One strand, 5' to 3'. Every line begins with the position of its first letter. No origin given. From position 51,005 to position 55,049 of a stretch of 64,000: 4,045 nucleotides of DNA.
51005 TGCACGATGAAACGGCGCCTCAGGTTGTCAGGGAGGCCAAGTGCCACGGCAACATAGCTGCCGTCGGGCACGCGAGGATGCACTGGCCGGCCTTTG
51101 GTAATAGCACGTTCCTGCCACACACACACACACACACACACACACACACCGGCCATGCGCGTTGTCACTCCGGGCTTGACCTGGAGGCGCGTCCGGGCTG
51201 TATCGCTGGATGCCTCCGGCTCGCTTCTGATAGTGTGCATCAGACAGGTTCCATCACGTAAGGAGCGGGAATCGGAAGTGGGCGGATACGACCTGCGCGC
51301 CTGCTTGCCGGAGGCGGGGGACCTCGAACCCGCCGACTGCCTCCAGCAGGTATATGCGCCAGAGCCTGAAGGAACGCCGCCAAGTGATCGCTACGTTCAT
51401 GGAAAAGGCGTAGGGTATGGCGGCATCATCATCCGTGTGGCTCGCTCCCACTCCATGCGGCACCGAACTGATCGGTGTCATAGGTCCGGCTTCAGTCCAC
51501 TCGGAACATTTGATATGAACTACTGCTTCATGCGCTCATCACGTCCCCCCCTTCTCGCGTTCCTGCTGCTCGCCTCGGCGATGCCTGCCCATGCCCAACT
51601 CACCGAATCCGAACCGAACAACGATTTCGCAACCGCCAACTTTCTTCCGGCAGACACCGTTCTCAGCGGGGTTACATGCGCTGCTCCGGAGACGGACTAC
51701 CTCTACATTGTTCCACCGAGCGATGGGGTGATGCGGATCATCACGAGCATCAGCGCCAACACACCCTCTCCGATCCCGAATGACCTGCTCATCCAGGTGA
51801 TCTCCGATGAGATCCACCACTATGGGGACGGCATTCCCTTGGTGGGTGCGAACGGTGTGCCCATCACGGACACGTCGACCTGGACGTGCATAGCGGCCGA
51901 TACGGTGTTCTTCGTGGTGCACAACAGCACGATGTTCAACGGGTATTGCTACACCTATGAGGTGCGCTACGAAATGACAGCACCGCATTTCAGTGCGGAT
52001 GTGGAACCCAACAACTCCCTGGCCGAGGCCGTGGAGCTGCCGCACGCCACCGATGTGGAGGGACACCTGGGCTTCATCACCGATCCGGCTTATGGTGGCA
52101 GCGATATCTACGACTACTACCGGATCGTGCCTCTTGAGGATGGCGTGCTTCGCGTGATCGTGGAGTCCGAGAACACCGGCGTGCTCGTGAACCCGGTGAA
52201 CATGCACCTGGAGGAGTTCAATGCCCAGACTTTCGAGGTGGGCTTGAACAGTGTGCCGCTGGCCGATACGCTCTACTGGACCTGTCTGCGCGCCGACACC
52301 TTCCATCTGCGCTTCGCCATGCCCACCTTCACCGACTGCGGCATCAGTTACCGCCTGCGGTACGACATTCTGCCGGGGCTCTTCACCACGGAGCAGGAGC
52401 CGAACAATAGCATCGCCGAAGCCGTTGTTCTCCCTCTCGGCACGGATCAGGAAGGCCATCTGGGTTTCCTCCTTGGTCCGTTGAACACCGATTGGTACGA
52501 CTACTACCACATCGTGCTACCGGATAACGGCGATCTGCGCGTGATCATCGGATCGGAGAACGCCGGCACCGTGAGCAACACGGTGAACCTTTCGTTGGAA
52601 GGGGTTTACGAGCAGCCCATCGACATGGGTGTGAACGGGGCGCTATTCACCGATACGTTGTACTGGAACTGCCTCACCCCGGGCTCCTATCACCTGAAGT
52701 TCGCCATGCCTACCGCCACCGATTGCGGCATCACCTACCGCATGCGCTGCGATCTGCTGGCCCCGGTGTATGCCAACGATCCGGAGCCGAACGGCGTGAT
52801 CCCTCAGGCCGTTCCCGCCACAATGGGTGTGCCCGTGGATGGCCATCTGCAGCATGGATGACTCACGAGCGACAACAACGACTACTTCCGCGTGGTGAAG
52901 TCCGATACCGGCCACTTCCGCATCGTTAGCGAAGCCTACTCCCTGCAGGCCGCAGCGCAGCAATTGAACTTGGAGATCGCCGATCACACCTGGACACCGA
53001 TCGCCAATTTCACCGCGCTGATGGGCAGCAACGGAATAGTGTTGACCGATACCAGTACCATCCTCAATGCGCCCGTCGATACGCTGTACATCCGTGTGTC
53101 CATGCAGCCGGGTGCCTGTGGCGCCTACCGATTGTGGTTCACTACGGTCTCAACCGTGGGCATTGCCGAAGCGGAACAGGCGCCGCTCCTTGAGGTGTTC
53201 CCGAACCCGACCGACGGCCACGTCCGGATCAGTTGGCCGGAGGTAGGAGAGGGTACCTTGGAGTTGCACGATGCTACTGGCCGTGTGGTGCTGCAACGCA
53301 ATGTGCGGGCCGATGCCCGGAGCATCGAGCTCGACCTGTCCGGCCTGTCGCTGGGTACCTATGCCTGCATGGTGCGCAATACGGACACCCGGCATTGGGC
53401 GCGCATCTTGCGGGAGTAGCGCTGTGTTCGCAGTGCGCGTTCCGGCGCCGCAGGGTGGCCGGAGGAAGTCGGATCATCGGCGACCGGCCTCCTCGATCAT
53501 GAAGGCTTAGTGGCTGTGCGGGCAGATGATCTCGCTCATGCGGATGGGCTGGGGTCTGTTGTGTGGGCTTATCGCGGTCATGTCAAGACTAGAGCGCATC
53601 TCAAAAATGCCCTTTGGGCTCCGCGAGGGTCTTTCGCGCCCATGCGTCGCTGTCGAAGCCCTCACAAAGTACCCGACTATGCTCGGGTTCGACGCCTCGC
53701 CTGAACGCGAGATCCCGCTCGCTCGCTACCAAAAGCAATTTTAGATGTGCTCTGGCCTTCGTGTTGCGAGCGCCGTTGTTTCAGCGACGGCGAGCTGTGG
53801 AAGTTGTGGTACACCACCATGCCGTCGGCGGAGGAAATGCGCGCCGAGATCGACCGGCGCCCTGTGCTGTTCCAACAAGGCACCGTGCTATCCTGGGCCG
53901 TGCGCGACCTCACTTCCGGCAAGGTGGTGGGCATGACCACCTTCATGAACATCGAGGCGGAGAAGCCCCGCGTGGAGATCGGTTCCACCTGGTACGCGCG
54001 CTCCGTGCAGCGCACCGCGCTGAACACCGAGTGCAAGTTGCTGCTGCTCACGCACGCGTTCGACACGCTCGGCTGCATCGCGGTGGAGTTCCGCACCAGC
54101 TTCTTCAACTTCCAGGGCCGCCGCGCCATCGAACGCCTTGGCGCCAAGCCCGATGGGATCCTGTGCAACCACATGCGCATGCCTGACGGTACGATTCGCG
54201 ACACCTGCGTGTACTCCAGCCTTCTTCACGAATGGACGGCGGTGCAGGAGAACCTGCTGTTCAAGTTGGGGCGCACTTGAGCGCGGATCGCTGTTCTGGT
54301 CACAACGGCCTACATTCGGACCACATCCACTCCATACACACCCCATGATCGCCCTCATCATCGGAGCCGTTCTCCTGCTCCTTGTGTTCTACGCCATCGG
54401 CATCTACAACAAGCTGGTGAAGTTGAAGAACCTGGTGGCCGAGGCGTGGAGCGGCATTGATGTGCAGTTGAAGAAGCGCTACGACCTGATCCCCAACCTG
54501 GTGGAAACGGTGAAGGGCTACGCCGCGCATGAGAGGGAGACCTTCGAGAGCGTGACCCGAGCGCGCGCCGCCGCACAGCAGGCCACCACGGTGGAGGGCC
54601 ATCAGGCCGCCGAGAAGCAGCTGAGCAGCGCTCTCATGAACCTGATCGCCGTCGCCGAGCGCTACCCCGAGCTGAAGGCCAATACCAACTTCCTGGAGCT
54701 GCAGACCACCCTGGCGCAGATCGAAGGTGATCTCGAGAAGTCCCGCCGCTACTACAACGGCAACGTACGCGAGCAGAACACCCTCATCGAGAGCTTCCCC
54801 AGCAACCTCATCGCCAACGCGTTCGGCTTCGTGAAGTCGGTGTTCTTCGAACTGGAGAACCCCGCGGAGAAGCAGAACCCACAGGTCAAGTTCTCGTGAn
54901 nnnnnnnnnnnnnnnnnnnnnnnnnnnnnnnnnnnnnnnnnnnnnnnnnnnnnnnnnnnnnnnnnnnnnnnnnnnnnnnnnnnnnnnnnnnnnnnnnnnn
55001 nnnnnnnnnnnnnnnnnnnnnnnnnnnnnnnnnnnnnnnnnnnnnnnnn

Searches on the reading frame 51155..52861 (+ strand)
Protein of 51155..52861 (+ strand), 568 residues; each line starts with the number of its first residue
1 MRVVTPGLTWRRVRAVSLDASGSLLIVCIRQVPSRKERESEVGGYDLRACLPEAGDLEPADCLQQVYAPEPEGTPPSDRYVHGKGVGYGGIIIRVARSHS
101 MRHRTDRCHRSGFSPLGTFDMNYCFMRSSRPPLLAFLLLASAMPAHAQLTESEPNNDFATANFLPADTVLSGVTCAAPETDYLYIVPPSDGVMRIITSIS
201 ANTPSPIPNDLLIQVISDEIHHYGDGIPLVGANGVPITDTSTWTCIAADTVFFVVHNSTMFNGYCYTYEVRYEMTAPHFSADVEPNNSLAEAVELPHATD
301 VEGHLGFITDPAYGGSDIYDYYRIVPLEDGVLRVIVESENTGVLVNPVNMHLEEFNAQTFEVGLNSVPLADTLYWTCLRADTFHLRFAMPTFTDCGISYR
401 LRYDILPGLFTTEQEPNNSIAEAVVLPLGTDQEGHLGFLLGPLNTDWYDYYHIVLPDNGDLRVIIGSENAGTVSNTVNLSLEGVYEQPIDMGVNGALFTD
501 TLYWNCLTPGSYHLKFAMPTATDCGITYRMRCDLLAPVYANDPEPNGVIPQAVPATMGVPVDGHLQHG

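Call 18: find_encoding_contigs(protein=window:51155-52861:+, flank=3000, max_places=10)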
Protein window:51155-52861:+ (568 aa): 12 contigs read that carry it; 7 places shown.
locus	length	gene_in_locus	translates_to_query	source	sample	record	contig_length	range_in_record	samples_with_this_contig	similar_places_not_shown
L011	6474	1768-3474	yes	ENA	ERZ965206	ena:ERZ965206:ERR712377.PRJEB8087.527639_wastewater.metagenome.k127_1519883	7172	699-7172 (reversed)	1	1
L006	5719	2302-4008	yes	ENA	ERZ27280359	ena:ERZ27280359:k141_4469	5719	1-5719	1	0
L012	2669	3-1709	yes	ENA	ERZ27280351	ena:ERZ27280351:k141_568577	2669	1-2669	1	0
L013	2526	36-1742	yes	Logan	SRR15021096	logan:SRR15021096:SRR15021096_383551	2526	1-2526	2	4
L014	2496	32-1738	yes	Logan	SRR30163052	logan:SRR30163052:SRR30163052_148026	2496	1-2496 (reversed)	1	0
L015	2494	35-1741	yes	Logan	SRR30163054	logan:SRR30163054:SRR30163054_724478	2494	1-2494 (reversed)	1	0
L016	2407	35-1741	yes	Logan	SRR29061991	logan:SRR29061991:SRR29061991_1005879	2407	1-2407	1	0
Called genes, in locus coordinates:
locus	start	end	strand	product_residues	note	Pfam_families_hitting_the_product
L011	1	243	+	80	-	?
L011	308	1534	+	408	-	PF05977:MFS_3 (faint), PF07690:MFS_1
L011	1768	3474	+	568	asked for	-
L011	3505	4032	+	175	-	PF18962:Por_Secre_tail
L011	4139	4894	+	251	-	PF13302:Acetyltransf_3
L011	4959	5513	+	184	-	PF04011:LemA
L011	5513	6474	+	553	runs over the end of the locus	?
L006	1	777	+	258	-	?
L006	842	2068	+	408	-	PF05977:MFS_3 (faint), PF07690:MFS_1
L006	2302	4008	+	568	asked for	-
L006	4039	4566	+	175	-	PF18962:Por_Secre_tail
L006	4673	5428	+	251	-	PF13302:Acetyltransf_3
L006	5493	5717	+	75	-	?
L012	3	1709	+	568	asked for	?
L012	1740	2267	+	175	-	PF18962:Por_Secre_tail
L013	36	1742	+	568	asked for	-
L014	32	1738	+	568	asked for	-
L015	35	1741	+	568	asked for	-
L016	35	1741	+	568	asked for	-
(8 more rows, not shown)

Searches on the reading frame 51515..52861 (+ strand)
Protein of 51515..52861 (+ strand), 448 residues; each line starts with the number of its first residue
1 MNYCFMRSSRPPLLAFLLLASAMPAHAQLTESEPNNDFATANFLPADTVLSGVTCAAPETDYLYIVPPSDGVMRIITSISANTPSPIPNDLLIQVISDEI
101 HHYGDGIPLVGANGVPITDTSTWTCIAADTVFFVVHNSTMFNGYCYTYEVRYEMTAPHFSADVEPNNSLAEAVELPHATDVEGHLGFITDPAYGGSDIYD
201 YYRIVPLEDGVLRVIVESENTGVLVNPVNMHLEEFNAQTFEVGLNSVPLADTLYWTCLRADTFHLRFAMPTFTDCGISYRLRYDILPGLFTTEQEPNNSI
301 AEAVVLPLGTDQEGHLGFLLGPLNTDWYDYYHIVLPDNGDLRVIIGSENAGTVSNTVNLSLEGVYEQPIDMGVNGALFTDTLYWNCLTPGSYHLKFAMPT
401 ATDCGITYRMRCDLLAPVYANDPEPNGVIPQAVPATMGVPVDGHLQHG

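Call 27: search_protein_families(library=pfam, proteins=[window:51515-52858:+], max_evalue=0.01)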
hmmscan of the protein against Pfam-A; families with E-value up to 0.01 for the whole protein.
window:51515-52858:+ (448 aa): 0 families

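Call 42: find_encoding_contigs(protein=window:51515-52861:+, flank=3000, max_places=10)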
Protein window:51515-52861:+ (448 aa): 4 contigs read that carry it; 4 places shown.
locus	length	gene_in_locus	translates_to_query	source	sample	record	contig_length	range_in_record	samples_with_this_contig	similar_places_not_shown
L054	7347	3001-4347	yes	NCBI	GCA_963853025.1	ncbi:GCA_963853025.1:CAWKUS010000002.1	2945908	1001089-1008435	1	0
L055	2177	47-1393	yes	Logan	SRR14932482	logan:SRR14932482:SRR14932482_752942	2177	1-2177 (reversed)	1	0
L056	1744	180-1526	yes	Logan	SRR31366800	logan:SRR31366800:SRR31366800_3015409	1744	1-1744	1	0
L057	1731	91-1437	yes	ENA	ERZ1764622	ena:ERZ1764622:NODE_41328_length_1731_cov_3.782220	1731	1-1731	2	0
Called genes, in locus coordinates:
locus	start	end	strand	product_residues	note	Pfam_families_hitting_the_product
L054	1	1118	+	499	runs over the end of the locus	-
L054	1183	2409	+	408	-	PF05977:MFS_3 (faint), PF07690:MFS_1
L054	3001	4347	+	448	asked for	-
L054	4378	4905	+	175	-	PF18962:Por_Secre_tail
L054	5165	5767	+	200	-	PF13302:Acetyltransf_3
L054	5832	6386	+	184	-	PF04011:LemA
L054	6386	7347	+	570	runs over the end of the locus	PF09972:DUF2207, PF20990:DUF2207_C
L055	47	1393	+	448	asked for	-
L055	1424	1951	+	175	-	PF18962:Por_Secre_tail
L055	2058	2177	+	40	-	?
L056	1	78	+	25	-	?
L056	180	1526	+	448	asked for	-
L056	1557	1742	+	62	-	?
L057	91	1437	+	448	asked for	-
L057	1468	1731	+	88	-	?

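Call 47: find_homologous_proteins(query=window:51515-52858:+, max_evalue=0.00001)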
Query window:51515-52858:+ (448 aa): 18 proteins with E <= 0.00001 among 8000 candidates.
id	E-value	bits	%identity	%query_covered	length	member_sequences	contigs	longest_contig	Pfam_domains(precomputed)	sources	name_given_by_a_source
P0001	0.0e+0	1038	100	100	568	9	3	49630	-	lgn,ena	-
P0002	1.7e-195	668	61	99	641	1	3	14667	PF18962.8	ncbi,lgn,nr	ncbi:MAG: T9SS type A sorting domain-containing protein [Flavobacteriales bacterium]|nr:T9SS type A 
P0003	2.6e-138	480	84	54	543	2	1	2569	PF18962.8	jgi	-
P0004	2.6e-131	457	51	92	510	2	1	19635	PF18962.8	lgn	-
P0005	9.1e-62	227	29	94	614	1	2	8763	-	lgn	-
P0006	2.5e-60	223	30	89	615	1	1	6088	-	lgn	-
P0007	1.6e-57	213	31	100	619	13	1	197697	-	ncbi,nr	ncbi:MAG: T9SS type A sorting domain-containing protein [Flavobacteriales bacterium]|nr:T9SS type A 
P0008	3.0e-54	203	31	99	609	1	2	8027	PF18962.8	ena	-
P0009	4.0e-53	199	30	99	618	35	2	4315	PF18962.8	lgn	-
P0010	1.8e-51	194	31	98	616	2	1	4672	-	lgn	-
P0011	6.5e-50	188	30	97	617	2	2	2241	-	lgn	-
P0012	2.0e-48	183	30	94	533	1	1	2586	PF04151.22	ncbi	-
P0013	2.5e-44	170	31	78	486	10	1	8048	PF18962.8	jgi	-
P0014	7.1e-43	165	31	90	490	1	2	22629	-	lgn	-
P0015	2.0e-42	164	29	92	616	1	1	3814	-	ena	-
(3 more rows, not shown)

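Call 48: find_encoding_contigs(protein=P0002, flank=4000, max_places=4)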
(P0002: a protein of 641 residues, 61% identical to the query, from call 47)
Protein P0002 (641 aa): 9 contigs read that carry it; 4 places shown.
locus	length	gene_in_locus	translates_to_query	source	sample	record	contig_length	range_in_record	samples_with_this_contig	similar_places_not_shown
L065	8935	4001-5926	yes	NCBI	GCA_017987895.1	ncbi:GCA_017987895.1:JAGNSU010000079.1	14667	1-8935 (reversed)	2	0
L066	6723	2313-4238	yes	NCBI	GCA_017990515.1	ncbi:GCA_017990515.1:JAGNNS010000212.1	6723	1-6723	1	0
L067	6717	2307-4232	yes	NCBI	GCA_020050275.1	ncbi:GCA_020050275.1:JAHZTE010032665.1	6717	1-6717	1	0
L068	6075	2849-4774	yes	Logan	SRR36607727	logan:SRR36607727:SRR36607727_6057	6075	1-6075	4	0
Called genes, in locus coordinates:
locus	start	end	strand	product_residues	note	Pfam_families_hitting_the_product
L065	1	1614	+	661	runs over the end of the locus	-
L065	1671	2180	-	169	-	PF12867:DinB_2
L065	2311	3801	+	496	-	-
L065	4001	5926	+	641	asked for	PF18962:Por_Secre_tail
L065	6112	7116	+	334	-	PF18962:Por_Secre_tail (weak)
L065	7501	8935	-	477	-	PF17164:DUF5122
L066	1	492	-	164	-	PF12867:DinB_2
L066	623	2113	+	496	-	-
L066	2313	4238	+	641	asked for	PF18962:Por_Secre_tail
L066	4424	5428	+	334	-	PF18962:Por_Secre_tail (weak)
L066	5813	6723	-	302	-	PF17164:DUF5122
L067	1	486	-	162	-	?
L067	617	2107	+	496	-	-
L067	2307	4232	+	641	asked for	PF18962:Por_Secre_tail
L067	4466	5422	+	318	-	PF18962:Por_Secre_tail (weak)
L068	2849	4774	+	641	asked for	PF18962:Por_Secre_tail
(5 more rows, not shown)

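Call 49: find_encoding_contigs(protein=P0003, flank=4000, max_places=3)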
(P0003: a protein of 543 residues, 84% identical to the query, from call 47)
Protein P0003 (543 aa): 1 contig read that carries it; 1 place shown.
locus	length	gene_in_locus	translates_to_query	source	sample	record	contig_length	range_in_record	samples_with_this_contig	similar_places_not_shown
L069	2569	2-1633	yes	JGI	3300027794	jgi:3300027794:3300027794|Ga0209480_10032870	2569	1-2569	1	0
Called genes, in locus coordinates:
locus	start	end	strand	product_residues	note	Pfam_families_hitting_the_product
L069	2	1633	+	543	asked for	PF18962:Por_Secre_tail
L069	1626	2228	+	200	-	PF01066:CDP-OH_P_transf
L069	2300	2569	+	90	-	?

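Call 50: find_encoding_contigs(protein=P0004, flank=4000, max_places=3)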
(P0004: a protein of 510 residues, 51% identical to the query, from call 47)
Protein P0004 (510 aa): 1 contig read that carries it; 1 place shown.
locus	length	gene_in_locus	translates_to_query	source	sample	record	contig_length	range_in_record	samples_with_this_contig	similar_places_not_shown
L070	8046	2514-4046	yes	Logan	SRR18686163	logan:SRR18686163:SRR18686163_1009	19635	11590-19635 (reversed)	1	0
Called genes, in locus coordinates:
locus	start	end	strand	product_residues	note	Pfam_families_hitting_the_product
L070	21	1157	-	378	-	-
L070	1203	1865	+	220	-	PF00211:Guanylate_cyc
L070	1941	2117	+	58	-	-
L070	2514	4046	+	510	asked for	PF18962:Por_Secre_tail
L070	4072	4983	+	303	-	PF09603:Fib_succ_major, PF18962:Por_Secre_tail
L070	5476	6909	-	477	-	PF18962:Por_Secre_tail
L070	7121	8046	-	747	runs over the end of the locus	PF15902:Sortilin-Vps10 (faint), PF02012:BNR (faint), PF14870:PSII_BNR, PF18962:Por_Secre_tail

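Call 54: search_protein_families(library=ncbifam, proteins=[window:51515-52858:+], max_evalue=0.01)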
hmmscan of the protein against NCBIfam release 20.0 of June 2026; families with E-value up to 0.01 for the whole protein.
window:51515-52858:+ (448 aa): 0 families

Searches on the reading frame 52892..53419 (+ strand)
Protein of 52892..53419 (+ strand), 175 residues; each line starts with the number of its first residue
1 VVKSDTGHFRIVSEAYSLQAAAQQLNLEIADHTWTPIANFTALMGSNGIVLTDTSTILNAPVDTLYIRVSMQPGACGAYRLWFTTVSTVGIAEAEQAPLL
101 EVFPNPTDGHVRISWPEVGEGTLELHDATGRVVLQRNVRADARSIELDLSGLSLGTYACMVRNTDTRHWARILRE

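Call 27: search_protein_families(library=pfam, proteins=[window:52892-53419:+], max_evalue=0.01)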
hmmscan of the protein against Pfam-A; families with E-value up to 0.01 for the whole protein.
window:52892-53419:+ (175 aa): 1 family
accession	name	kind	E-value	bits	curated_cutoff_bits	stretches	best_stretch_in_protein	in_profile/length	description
PF18962.6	Por_Secre_tail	-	2.7e-09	37.6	27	1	102-168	1-69/75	Secretion system C-terminal sorting domain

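Call 43: find_encoding_contigs(protein=window:52892-53419:+, flank=4000, max_places=10)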
Protein window:52892-53419:+ (175 aa): 24 contigs read that carry it; 10 places shown.
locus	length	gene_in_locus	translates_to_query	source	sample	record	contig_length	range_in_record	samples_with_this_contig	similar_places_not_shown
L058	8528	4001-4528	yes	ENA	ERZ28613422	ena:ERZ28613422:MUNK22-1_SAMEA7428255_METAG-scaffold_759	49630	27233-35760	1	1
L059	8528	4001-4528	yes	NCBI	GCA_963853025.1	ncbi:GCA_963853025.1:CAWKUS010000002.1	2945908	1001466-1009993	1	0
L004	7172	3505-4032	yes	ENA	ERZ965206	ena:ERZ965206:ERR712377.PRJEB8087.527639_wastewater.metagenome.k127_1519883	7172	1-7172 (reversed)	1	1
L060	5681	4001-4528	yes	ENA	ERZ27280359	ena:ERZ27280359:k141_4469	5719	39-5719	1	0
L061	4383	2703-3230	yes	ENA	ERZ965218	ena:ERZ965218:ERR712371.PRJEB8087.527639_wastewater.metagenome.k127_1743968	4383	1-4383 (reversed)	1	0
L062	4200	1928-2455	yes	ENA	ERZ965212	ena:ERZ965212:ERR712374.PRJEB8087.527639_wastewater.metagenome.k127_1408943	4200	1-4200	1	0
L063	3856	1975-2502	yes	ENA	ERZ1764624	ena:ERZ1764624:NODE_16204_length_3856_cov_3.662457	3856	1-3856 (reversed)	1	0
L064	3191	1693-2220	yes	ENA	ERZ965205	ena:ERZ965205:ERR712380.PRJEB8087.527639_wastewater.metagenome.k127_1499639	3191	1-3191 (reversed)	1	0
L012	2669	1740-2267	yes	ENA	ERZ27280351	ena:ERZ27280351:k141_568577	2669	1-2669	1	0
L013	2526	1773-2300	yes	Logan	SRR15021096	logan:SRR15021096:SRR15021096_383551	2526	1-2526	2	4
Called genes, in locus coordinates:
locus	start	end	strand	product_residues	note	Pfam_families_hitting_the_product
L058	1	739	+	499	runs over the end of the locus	-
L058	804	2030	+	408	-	PF05977:MFS_3 (faint), PF07690:MFS_1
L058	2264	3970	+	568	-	-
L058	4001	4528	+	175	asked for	PF18962:Por_Secre_tail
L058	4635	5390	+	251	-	PF13302:Acetyltransf_3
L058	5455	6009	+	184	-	PF04011:LemA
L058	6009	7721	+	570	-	PF09972:DUF2207, PF20990:DUF2207_C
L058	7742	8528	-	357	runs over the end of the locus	PF00266:Aminotran_5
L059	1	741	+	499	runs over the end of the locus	-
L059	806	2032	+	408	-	PF05977:MFS_3 (faint), PF07690:MFS_1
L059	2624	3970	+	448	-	-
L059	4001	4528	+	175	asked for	PF18962:Por_Secre_tail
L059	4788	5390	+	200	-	PF13302:Acetyltransf_3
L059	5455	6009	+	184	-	PF04011:LemA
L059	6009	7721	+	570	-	PF09972:DUF2207, PF20990:DUF2207_C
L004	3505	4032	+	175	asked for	PF18962:Por_Secre_tail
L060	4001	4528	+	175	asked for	PF18962:Por_Secre_tail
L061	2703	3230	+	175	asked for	PF18962:Por_Secre_tail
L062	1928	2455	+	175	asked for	PF18962:Por_Secre_tail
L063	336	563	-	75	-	-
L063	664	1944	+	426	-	-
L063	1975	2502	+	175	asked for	PF18962:Por_Secre_tail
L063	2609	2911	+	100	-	-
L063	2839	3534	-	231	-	PF06439:3keto-disac_hyd (weak), PF21708:Glyco_hydro_59_C (weak)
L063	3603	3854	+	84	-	?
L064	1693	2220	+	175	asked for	PF18962:Por_Secre_tail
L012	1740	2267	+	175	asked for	PF18962:Por_Secre_tail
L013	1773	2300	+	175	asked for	PF18962:Por_Secre_tail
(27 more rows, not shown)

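Call 54: search_protein_families(library=ncbifam, proteins=[window:52892-53419:+], max_evalue=0.01)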
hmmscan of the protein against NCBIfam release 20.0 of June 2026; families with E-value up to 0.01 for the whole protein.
window:52892-53419:+ (175 aa): 3 families
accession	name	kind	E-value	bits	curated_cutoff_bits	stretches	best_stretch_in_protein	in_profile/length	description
NF038113.1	T9SSA_dep_M36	equivalog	1.3e-07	30.2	885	1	88-173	782-867/869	T9SS-dependent M36 family metallopeptidase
TIGR04183.1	Por_Secre_tail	domain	1.1e-06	28.5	23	1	102-165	1-62/72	T9SS type A sorting domain-containing protein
NF050177.1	TapA_OM_Porphy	equivalog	0.0015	17.4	500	1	97-170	468-539/544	TapA/TapC family T9SS-dependent outer membrane protein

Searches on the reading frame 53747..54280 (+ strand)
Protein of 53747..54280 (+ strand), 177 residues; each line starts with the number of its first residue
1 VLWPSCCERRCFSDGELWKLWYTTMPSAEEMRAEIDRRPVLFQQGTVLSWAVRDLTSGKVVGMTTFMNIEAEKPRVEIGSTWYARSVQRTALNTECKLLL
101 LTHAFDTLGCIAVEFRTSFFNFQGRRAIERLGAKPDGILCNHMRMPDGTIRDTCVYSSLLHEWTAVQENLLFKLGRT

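Call 27: search_protein_families(library=pfam, proteins=[window:53747-54280:+], max_evalue=0.01)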
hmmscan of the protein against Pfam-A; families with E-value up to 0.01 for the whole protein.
window:53747-54280:+ (177 aa): 2 families
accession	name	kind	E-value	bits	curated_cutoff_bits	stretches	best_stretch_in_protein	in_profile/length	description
PF13302.13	Acetyltransf_3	-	2.1e-12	48.3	25.4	1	12-134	19-138/138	Acetyltransferase (GNAT) domain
PF00583.31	Acetyltransf_1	-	0.0011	19.6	20.7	1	32-132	19-115/116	Acetyltransferase (GNAT) family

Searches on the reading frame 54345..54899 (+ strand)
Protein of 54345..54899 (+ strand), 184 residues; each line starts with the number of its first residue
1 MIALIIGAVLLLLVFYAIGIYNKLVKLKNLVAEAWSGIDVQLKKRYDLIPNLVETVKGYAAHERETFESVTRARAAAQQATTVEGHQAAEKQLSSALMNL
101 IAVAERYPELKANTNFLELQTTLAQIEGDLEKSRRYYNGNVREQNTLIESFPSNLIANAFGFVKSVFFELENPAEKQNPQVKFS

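Call 27: search_protein_families(library=pfam, proteins=[window:54345-54899:+], max_evalue=0.01)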
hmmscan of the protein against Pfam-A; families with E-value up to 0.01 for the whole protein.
window:54345-54899:+ (184 aa): 2 families
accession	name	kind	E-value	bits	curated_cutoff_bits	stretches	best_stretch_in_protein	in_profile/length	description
PF04011.17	LemA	-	1.4e-59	200.6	26.2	1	34-183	1-149/149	LemA family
PF06103.16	DUF948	-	0.0029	18.2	37.2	0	3-81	3-81/89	Bacterial protein of unknown function (DUF948)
